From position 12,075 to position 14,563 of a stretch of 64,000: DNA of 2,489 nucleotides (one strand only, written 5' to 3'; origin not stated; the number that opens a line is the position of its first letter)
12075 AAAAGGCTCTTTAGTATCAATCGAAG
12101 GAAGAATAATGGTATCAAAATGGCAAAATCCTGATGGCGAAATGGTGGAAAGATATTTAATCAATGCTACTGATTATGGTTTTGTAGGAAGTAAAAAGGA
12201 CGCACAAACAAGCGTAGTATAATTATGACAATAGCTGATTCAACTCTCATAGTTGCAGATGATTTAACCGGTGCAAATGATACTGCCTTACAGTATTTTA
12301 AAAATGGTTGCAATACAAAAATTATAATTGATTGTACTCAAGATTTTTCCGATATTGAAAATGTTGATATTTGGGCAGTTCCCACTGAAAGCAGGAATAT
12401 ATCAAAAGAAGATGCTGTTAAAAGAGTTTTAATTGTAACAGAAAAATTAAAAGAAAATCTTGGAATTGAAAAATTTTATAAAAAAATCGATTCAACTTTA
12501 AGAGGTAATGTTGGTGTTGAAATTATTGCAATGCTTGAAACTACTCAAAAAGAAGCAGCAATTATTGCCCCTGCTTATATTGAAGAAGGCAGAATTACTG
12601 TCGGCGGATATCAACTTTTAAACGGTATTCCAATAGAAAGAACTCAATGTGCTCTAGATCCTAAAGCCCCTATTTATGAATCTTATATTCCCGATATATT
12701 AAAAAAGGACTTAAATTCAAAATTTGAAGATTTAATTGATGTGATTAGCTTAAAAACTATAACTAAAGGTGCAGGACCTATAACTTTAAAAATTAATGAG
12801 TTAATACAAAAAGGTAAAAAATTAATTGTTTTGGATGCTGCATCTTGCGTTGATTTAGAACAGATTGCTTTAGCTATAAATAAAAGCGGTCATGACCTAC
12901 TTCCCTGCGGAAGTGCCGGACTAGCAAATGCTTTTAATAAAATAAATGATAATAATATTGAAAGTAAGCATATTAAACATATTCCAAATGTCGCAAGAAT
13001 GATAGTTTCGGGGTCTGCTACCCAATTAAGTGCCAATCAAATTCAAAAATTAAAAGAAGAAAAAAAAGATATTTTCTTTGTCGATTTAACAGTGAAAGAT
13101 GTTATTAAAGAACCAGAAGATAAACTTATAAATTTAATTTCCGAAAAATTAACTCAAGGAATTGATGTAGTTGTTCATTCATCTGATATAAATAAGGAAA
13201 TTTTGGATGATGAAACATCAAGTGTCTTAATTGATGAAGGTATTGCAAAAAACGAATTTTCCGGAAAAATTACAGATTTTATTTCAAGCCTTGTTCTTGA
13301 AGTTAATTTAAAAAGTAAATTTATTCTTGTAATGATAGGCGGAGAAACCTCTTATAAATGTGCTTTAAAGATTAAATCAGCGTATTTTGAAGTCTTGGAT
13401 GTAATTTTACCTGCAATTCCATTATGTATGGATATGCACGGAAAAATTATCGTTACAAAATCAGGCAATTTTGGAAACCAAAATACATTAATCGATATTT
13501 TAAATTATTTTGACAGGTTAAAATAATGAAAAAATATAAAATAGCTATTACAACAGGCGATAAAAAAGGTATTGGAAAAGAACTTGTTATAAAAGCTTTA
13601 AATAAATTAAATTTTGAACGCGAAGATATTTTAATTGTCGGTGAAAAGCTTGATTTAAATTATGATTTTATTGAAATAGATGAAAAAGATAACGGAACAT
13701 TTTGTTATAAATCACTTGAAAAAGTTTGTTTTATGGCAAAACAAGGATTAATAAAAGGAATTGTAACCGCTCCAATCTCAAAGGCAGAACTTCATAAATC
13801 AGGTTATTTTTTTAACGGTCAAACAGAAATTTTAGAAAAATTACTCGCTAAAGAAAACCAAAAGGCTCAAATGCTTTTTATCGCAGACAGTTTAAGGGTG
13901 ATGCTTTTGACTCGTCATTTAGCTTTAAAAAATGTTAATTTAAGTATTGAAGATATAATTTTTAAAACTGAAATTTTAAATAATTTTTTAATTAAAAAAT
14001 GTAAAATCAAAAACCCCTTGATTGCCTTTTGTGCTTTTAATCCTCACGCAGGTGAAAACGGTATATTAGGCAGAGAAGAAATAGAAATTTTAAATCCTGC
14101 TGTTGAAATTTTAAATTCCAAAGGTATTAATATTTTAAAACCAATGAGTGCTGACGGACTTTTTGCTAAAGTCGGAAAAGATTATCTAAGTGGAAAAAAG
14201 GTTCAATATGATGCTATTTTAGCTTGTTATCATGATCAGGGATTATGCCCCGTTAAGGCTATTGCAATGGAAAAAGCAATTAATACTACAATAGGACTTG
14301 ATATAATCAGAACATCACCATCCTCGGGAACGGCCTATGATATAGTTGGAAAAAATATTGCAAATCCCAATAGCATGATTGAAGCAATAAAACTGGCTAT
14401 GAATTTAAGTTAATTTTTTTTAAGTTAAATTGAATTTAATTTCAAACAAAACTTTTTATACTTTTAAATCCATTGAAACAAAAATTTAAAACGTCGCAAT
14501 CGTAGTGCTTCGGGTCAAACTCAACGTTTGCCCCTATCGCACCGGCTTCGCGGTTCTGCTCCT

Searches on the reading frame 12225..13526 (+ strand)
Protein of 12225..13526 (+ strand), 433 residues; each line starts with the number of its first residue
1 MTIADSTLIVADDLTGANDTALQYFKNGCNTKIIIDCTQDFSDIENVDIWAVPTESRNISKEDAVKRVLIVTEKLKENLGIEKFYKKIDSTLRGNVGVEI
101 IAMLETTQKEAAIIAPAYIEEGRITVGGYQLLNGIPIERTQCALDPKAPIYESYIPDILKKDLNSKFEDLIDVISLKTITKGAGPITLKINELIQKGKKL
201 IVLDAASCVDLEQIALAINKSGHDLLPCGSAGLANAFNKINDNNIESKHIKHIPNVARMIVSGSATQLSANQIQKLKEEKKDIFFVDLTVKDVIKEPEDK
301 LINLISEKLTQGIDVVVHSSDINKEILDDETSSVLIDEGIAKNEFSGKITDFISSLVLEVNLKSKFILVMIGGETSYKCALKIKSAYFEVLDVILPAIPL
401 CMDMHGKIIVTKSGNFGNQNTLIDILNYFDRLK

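Call 14: search_protein_families(library=pfam, proteins=[window:12225-13526:+])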
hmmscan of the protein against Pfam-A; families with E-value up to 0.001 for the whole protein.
window:12225-13526:+ (433 aa): 2 families
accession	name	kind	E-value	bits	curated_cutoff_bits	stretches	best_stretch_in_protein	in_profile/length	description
PF07005.16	SBD_N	-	1.2e-53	182.6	25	1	8-236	2-229/230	Sugar-binding N-terminal domain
PF17042.10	NBD_C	-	8.6e-22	78.8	28.3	1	259-422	1-168/168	Nucleotide-binding C-terminal domain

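Call 52: search_protein_families(library=ncbifam, proteins=[window:12225-13526:+], max_evalue=0.01)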
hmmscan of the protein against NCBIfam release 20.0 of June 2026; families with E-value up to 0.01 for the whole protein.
window:12225-13526:+ (433 aa): 3 families
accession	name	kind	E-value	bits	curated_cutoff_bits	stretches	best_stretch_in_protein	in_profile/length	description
NF047819.1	ThrnKinDtnkGamma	equivalog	2e-65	221.3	450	1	7-429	3-416/422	D-threonate kinase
NF043035.1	OxoTetrKin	equivalog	4.6e-41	141.1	350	1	9-420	4-411/418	3-oxo-tetronate kinase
NF042436.1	OxoIsoapKin_OiaK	equivalog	7.7e-07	28.1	700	1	145-419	160-443/451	3-oxo-isoapionate kinase OiaK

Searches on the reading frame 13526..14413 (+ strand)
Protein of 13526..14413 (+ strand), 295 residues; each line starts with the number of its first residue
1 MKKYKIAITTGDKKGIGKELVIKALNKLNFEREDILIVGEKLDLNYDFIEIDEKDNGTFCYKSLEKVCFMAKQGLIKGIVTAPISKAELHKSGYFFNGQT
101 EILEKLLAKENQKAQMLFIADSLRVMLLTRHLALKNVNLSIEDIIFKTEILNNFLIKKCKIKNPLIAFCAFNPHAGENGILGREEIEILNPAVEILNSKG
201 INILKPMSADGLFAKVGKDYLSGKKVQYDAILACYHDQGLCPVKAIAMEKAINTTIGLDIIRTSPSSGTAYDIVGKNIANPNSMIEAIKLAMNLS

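Call 14: search_protein_families(library=pfam, proteins=[window:13526-14413:+])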
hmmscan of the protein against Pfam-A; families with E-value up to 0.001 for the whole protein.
window:13526-14413:+ (295 aa): 1 family
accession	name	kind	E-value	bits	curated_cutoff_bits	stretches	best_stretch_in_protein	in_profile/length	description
PF04166.17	PdxA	-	1.5e-79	267.8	27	1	52-291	54-286/286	Pyridoxal phosphate biosynthetic protein PdxA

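Call 16: find_encoding_contigs(protein=window:13526-14413:+, flank=4000, max_places=10)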
Protein window:13526-14413:+ (295 aa): 6 contigs read that carry it; 4 places shown.
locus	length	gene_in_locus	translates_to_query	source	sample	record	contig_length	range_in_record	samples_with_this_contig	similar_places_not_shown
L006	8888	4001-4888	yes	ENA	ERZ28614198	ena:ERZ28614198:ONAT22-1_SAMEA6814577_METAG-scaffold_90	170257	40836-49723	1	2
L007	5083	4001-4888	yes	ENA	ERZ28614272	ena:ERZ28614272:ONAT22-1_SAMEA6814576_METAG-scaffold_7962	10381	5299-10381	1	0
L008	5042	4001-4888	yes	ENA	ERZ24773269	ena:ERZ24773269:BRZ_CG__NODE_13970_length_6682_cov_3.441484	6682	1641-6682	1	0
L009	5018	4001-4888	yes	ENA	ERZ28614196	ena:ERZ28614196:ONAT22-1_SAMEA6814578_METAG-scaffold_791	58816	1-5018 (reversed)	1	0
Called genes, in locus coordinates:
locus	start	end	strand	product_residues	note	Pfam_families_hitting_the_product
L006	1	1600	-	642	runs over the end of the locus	PF12895:ANAPC3 (weak), PF14559:TPR_19 (weak), PF12895:ANAPC3 (weak), PF23914:TPR_CcmH_CycH (weak), PF13424:TPR_12 (weak), PF00515:TPR_1, PF07719:TPR_2 (weak), PF13181:TPR_8 (weak), +14 more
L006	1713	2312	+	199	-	-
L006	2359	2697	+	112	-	PF00436:SSB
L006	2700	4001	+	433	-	PF07005:SBD_N, PF17042:NBD_C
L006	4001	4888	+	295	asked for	PF04166:PdxA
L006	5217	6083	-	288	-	PF04055:Radical_SAM, PF13353:Fer4_12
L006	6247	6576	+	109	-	-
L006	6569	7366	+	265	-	PF02649:GCHY-1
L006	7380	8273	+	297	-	-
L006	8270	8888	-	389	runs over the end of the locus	PF01520:Amidase_3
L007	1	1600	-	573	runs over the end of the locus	PF12895:ANAPC3 (weak), PF14559:TPR_19 (weak), PF12895:ANAPC3 (weak), PF23914:TPR_CcmH_CycH (weak), PF13424:TPR_12 (weak), PF00515:TPR_1, PF07719:TPR_2 (weak), PF13181:TPR_8 (weak), +15 more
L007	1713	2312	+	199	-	-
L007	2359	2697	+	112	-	PF00436:SSB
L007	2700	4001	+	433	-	PF07005:SBD_N, PF17042:NBD_C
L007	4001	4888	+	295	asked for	PF04166:PdxA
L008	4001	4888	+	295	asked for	PF04166:PdxA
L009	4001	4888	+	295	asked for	PF04166:PdxA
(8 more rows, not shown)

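Call 52: search_protein_families(library=ncbifam, proteins=[window:13526-14413:+], max_evalue=0.01)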
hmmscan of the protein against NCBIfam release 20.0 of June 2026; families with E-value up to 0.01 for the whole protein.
window:13526-14413:+ (295 aa): 11 families
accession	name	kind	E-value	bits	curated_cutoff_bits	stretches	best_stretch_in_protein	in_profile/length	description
TIGR00557.1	pdxA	equivalog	1.4e-84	284.3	290.35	2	53-294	85-319/320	4-hydroxythreonine-4-phosphate dehydrogenase PdxA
NF002744.0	PRK02746.1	equivalog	2e-73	247.5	425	2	52-295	88-340/346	4-hydroxythreonine-4-phosphate dehydrogenase PdxA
NF003699.0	PRK05312.1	equivalog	3.7e-70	236.9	378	1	56-294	96-332/340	4-hydroxythreonine-4-phosphate dehydrogenase PdxA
NF002992.0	PRK03743.1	equivalog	9.5e-58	196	470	1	54-293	95-326/333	4-hydroxythreonine-4-phosphate dehydrogenase PdxA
NF002891.0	PRK03371.1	equivalog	2.6e-53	181.4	583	1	55-295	94-326/326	D-threonate 4-phosphate dehydrogenase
NF002520.0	PRK01909.1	equivalog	4.8e-52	177.3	476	1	54-294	86-322/329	4-hydroxythreonine-4-phosphate dehydrogenase PdxA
NF003040.0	PRK03946.1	equivalog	7e-48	163.6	376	1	53-294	74-303/307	4-hydroxythreonine-4-phosphate dehydrogenase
TIGR02088.1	LEU3_arch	subfamily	0.00041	19.7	409.8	1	261-292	250-281/324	isopropylmalate/isohomocitrate dehydrogenases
TIGR02089.1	TTC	equivalog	0.00046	19.2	470.4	0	265-290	279-304/352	tartrate dehydrogenase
NF040626.1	AksF2_Meth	equivalog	0.00047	19.5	540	0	263-290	254-281/333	homoisocitrate dehydrogenase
NF006048.0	PRK08194.1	equivalog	0.003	16.7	501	0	264-292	275-303/352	tartrate dehydrogenase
